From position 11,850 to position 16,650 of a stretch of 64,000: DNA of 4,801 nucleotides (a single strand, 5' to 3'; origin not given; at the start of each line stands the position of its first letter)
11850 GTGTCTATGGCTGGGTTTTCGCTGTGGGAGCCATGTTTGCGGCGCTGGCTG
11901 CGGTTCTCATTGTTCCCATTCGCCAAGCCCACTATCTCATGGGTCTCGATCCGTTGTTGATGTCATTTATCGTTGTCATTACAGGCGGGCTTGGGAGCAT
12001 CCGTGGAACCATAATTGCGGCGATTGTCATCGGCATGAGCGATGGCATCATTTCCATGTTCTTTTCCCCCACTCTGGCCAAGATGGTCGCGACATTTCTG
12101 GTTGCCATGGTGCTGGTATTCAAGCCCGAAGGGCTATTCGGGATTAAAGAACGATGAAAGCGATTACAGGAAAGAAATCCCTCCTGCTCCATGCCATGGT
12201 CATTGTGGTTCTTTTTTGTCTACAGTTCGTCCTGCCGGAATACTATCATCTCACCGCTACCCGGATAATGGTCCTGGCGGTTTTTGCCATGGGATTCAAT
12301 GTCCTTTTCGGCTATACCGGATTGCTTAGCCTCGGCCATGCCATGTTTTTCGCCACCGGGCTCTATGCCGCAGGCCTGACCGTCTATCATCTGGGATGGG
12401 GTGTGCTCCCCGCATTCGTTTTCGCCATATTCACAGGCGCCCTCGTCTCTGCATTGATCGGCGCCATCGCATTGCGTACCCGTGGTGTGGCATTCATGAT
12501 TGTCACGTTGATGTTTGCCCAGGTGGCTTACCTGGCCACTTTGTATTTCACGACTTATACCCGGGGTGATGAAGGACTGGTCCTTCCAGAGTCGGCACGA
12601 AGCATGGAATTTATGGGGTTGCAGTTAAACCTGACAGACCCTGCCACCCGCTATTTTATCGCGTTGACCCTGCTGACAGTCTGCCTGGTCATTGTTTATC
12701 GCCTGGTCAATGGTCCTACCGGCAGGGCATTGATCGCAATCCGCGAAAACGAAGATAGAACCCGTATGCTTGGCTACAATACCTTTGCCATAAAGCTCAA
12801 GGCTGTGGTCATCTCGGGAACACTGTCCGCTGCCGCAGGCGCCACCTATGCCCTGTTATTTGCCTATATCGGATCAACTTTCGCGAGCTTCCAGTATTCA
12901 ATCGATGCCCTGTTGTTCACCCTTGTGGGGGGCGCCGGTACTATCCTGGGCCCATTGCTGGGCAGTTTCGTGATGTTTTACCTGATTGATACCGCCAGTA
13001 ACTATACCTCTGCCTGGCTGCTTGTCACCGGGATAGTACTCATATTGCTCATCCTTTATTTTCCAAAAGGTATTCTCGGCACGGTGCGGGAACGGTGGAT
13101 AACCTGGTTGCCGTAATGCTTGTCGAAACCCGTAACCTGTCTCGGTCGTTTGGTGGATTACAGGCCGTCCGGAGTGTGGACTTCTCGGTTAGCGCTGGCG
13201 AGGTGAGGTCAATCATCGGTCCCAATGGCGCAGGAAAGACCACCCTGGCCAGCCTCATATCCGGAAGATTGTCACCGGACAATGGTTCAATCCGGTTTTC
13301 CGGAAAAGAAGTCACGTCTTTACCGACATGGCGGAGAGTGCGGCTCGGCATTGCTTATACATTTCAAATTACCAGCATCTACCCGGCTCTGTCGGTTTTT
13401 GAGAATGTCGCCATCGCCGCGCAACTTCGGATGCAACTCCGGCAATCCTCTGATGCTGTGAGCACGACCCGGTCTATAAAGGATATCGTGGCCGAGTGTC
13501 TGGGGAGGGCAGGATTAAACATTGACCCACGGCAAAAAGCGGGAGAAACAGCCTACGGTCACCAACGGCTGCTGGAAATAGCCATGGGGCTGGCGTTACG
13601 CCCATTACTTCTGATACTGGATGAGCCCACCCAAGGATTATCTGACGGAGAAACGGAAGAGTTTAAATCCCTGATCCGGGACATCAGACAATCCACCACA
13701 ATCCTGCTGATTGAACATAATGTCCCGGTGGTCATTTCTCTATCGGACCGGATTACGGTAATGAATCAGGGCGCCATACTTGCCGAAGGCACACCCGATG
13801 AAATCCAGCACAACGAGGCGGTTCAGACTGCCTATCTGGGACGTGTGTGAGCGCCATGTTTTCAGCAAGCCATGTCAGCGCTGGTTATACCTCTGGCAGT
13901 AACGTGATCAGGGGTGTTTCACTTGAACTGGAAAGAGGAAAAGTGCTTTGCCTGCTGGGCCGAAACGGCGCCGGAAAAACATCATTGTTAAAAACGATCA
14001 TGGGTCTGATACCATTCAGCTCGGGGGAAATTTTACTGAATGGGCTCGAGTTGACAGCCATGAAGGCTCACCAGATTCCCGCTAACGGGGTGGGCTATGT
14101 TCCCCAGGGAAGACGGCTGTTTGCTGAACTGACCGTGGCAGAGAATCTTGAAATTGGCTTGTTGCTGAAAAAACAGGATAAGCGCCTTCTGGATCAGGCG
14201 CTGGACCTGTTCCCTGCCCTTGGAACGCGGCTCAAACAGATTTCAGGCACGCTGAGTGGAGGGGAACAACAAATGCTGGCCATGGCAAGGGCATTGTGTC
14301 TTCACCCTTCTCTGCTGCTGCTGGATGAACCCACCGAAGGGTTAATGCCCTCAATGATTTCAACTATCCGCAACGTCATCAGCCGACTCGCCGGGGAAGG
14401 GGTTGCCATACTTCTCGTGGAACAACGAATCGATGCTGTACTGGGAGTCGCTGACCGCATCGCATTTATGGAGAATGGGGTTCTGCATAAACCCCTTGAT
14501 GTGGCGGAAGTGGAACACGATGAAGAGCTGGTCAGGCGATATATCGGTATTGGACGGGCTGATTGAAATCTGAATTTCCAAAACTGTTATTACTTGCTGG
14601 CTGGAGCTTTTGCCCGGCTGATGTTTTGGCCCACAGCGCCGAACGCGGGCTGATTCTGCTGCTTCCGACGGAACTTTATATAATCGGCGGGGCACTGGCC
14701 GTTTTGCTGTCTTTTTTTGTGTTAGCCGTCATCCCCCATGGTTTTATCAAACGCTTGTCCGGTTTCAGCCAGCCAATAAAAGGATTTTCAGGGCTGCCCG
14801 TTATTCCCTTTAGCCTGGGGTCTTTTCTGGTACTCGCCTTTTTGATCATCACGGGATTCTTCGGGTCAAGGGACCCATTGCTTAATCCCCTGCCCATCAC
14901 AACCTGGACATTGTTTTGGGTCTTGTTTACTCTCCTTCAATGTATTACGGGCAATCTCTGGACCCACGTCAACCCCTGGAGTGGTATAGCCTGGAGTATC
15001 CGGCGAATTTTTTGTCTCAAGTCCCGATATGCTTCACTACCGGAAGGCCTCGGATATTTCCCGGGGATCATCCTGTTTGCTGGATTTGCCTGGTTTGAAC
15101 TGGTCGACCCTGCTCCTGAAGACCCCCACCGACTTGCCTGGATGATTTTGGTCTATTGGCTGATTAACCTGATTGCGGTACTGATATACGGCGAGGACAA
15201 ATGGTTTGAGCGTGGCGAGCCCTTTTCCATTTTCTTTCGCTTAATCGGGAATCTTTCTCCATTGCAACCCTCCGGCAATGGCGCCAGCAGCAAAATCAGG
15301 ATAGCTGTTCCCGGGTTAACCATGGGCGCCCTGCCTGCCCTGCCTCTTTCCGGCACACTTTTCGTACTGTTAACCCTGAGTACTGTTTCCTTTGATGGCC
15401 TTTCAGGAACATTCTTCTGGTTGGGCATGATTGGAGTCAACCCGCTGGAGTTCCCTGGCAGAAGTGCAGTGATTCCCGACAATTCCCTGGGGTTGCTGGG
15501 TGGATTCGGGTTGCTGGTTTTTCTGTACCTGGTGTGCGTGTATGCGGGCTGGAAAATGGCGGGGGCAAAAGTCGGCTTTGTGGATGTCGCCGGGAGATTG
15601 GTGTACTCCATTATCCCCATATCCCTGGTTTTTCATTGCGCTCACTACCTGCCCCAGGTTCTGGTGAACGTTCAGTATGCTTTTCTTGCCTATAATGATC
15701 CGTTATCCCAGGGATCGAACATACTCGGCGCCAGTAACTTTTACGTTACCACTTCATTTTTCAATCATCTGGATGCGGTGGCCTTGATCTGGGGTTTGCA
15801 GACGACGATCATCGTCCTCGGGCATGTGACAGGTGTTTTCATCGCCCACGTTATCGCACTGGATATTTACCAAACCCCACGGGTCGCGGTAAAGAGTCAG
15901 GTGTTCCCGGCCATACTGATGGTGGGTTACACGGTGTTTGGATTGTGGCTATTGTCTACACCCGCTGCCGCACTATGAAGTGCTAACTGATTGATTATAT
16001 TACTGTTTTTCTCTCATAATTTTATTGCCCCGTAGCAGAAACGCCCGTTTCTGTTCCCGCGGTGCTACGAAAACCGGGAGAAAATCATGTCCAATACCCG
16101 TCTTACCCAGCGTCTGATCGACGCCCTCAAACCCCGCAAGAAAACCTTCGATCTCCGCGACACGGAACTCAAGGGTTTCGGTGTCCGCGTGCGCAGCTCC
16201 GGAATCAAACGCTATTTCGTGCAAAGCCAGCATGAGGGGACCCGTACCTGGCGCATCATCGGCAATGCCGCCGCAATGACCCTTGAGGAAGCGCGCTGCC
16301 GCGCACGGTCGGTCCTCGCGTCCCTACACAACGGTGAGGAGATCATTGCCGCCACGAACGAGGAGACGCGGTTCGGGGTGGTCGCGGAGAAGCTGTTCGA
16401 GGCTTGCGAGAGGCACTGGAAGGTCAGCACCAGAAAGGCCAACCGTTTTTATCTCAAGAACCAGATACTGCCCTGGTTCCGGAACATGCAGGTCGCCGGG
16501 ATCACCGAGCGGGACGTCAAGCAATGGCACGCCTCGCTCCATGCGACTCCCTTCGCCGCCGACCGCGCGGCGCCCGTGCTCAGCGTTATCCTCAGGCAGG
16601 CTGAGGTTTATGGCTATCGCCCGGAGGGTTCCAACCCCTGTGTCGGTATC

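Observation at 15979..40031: A mosaic island of about 24 kb, GC-richer than its flanks, with no tRNA gene at either edge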

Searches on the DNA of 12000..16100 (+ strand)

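Call 7: search_dna_similar(query=window:12000-16100:+, collection=ecoli_genomes, mode=near, max_rows=10)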
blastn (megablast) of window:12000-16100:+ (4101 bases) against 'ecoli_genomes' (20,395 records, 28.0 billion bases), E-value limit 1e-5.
No match.

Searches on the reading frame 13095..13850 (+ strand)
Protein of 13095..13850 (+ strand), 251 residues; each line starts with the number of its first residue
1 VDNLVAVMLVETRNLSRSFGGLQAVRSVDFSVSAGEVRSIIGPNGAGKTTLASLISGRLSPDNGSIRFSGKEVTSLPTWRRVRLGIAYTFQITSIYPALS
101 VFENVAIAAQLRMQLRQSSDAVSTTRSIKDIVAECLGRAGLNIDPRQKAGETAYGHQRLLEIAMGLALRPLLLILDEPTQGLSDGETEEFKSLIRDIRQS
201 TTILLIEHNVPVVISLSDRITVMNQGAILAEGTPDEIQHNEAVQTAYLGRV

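Call 17: search_protein_families(library=pfam, proteins=[window:13095-13850:+])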
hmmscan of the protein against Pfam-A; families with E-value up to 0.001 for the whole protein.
window:13095-13850:+ (251 aa): 4 families
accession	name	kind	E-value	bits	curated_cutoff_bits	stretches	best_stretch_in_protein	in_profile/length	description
PF00005.33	ABC_tran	-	6.9e-29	101.6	25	1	26-180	2-137/137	ABC transporter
PF12399.14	BCA_ABC_TP_C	-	1.6e-10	40.8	25.5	1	228-250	2-24/27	Branched-chain amino acid ATP-binding cassette transporter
PF13191.12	AAA_16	-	0.00011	23.2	32.6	1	37-205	26-166/167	AAA ATPase domain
PF13304.12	AAA_21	-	0.00012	22.6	27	0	40-56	4-26/304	AAA domain, putative AbiEii toxin, Type IV TA system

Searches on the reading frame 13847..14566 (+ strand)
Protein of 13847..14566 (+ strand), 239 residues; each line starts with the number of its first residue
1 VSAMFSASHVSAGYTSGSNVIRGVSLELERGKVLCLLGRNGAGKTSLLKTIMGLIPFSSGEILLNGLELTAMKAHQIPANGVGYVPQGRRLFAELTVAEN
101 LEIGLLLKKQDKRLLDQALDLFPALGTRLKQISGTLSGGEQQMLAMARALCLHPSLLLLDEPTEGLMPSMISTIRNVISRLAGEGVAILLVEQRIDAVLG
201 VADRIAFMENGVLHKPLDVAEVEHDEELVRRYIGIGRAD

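Call 17: search_protein_families(library=pfam, proteins=[window:13847-14566:+])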
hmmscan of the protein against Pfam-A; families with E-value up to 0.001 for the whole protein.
window:13847-14566:+ (239 aa): 2 families
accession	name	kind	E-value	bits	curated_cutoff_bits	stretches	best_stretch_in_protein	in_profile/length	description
PF00005.33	ABC_tran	-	9.2e-34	117.4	25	1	22-163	2-136/137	ABC transporter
PF13304.12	AAA_21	-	1.5e-08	35.5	27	1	134-190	236-295/304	AAA domain, putative AbiEii toxin, Type IV TA system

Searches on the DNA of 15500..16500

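Call 93: search_rna_families(source=window, start=15500, end=16500, threshold=evalue, max_evalue=1)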
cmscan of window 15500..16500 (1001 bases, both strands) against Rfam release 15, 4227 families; matches with E-value up to 1: 2.
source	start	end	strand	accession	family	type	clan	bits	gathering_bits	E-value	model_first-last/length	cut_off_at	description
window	15749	15772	-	RF01308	sR58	Gene; snRNA; snoRNA; CD-box;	-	16.5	55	0.91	1-55/55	no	Small nucleolar RNA sR58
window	15786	15846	-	RF01129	sR44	Gene; snRNA; snoRNA; CD-box;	-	15.3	45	0.51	1-55/55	no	Small nucleolar RNA sR44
